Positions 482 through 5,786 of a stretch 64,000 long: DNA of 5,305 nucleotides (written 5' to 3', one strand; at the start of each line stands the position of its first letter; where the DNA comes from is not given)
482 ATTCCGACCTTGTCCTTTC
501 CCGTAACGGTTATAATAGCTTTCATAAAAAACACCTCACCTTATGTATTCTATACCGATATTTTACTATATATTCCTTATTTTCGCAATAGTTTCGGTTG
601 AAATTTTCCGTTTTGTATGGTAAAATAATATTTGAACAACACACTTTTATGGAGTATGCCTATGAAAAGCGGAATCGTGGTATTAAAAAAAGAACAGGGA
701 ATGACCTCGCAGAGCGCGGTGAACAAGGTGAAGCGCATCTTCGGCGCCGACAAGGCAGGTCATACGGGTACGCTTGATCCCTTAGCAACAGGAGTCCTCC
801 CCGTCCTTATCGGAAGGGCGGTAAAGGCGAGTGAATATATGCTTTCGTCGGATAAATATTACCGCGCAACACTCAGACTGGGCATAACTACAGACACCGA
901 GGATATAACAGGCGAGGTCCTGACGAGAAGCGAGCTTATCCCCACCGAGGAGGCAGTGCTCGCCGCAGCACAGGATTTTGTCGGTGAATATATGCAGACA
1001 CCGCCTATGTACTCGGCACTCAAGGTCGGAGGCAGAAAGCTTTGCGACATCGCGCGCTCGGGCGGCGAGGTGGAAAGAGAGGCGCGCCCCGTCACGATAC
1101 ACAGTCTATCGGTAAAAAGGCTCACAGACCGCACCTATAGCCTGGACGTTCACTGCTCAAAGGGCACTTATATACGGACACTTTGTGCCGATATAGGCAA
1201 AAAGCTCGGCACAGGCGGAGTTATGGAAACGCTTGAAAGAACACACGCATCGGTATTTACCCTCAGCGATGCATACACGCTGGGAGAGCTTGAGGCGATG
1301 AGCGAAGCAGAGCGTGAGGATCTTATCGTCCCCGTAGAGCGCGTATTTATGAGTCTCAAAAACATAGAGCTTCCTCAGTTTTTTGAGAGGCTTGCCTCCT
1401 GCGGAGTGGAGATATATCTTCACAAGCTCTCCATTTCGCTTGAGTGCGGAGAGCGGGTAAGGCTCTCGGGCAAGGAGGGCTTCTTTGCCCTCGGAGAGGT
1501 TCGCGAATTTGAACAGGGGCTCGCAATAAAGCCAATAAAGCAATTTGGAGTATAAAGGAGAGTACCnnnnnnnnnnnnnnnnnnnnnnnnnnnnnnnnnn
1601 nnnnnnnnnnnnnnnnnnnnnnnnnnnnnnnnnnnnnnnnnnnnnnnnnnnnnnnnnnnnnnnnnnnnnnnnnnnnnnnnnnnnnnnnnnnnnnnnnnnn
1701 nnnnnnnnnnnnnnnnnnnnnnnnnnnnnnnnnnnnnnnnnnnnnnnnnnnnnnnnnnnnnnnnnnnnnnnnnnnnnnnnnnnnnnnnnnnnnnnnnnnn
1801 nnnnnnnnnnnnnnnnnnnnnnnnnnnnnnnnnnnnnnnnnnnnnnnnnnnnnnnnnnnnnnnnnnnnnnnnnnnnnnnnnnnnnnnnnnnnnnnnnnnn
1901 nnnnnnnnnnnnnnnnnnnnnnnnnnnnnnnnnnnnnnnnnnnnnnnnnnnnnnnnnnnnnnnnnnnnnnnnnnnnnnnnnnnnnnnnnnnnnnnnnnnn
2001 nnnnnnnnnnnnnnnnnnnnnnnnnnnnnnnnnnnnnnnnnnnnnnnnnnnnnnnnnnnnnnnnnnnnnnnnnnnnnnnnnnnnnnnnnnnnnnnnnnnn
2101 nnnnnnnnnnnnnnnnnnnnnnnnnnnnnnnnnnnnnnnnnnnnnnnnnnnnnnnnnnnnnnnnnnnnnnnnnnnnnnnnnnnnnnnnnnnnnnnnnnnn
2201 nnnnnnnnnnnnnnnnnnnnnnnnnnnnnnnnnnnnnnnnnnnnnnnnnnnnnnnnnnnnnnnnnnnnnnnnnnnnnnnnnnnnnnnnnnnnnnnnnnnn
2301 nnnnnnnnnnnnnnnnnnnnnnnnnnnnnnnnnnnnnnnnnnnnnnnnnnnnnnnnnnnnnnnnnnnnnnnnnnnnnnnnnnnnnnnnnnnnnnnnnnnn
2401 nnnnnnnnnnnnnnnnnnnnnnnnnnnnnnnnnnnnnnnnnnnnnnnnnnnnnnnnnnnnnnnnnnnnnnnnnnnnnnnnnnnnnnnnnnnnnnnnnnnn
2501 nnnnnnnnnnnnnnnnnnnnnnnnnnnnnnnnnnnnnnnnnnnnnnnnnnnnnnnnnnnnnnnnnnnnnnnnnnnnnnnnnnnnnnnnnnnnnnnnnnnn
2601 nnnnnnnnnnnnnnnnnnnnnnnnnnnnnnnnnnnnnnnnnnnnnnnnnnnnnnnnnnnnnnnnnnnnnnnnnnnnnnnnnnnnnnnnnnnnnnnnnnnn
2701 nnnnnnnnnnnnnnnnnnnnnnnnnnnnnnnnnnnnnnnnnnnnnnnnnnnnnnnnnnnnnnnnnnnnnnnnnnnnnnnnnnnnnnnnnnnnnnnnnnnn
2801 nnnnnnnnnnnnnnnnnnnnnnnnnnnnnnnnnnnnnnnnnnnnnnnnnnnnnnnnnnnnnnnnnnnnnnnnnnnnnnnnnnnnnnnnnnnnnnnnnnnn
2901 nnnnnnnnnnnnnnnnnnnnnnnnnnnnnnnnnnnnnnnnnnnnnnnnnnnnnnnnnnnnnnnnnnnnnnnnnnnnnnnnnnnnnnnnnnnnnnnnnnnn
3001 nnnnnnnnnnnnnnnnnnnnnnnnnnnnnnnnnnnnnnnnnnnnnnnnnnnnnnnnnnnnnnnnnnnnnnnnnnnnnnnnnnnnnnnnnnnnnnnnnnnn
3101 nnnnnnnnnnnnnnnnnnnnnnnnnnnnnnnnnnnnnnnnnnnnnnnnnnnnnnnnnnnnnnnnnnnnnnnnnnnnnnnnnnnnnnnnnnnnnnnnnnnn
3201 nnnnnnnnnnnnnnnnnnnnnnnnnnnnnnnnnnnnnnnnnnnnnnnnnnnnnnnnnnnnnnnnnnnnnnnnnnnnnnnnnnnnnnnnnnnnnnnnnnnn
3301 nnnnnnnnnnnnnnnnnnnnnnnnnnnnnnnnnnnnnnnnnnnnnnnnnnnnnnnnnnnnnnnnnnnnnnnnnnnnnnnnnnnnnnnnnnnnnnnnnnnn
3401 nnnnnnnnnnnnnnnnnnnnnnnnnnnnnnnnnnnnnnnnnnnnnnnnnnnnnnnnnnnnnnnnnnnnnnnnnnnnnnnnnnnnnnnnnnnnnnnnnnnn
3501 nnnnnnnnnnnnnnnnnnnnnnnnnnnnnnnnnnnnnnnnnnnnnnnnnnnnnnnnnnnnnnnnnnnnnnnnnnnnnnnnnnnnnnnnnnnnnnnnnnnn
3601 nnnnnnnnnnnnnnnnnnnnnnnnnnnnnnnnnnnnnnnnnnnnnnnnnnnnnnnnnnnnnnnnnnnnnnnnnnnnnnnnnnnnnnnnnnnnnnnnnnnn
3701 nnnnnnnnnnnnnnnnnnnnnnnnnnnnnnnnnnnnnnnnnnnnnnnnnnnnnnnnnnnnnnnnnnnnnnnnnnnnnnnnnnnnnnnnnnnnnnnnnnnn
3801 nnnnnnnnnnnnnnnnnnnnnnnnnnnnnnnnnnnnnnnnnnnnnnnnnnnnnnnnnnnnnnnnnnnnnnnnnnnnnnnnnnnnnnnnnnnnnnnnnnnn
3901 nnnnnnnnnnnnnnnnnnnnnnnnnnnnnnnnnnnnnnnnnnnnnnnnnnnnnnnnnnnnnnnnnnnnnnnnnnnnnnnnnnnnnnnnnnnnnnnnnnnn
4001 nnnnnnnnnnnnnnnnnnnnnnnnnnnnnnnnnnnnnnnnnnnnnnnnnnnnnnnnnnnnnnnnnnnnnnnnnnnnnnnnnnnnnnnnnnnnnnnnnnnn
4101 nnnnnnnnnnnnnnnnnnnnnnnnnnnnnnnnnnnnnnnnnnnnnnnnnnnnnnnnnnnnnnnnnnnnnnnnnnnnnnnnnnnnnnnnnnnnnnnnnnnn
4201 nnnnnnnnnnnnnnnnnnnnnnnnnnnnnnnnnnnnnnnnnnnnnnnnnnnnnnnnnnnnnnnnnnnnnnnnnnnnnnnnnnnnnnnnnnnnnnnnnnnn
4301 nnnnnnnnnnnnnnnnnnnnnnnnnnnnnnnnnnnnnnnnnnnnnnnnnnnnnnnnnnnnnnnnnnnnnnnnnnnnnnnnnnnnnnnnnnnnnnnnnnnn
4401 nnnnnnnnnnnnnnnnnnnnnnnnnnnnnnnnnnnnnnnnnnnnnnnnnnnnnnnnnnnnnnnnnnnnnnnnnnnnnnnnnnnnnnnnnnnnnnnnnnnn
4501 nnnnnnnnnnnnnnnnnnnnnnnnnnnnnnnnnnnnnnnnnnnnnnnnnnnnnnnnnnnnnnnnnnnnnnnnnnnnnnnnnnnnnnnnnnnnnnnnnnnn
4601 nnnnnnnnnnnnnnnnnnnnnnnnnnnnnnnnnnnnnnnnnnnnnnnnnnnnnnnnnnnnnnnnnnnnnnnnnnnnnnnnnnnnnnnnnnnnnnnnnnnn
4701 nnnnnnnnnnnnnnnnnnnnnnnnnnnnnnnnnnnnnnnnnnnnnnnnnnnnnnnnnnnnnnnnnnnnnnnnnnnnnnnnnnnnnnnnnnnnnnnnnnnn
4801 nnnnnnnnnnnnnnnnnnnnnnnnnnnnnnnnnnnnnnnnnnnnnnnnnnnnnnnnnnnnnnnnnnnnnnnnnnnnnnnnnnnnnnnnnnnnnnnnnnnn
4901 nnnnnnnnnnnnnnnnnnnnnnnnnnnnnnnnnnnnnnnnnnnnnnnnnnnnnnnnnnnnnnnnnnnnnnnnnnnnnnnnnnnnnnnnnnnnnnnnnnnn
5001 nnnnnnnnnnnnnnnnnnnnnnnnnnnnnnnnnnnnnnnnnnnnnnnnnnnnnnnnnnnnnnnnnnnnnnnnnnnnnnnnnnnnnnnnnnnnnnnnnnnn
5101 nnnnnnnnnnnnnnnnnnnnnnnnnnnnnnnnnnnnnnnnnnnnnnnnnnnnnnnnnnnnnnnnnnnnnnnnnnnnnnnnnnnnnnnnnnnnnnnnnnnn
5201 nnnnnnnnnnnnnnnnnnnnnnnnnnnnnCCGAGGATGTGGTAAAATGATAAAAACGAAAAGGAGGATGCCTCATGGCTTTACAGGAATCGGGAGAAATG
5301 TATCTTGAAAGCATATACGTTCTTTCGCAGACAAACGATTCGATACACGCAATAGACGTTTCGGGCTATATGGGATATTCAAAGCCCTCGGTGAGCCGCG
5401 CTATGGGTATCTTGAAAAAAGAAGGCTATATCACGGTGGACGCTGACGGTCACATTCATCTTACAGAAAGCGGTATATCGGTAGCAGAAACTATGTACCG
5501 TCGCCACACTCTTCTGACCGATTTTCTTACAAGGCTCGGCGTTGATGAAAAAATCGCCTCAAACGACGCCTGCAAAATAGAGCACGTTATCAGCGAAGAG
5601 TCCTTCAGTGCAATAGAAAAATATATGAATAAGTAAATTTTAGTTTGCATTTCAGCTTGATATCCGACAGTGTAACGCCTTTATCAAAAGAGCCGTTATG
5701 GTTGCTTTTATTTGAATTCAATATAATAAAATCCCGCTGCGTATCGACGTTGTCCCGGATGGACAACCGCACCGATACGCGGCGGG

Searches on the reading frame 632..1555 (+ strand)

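Call 91: search_protein_families(library=pfam, proteins=[window:632-1555:+], max_evalue=0.01)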
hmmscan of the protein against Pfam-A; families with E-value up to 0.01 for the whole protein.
window:632-1555:+ (307 aa): 2 families
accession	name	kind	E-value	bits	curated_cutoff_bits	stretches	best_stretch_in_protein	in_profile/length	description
PF01509.24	TruB_N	-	2.6e-53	180.9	27.3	1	34-181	1-149/149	TruB family pseudouridylate synthase (N terminal domain)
PF16198.10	TruB_C_2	-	1.5e-12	47.9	29.3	1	182-238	1-64/66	tRNA pseudouridylate synthase B C-terminal domain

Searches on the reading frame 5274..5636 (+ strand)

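Call 40: search_protein_families(library=pfam, proteins=[window:5274-5636:+], max_evalue=0.001)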
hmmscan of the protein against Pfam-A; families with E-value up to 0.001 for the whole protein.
window:5274-5636:+ (120 aa): 3 families
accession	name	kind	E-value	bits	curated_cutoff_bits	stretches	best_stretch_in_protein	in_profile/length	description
PF02742.21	Fe_dep_repr_C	-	2.8e-16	59.7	27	1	64-119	1-57/70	Iron dependent repressor, metal binding and dimerisation domain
PF01325.25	Fe_dep_repress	-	1e-09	38.9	26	1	3-60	2-59/60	Iron dependent repressor, N-terminal DNA binding domain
PF13545.12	HTH_Crp_2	-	0.0008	19.8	27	0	28-63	27-61/70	Crp-like helix-turn-helix domain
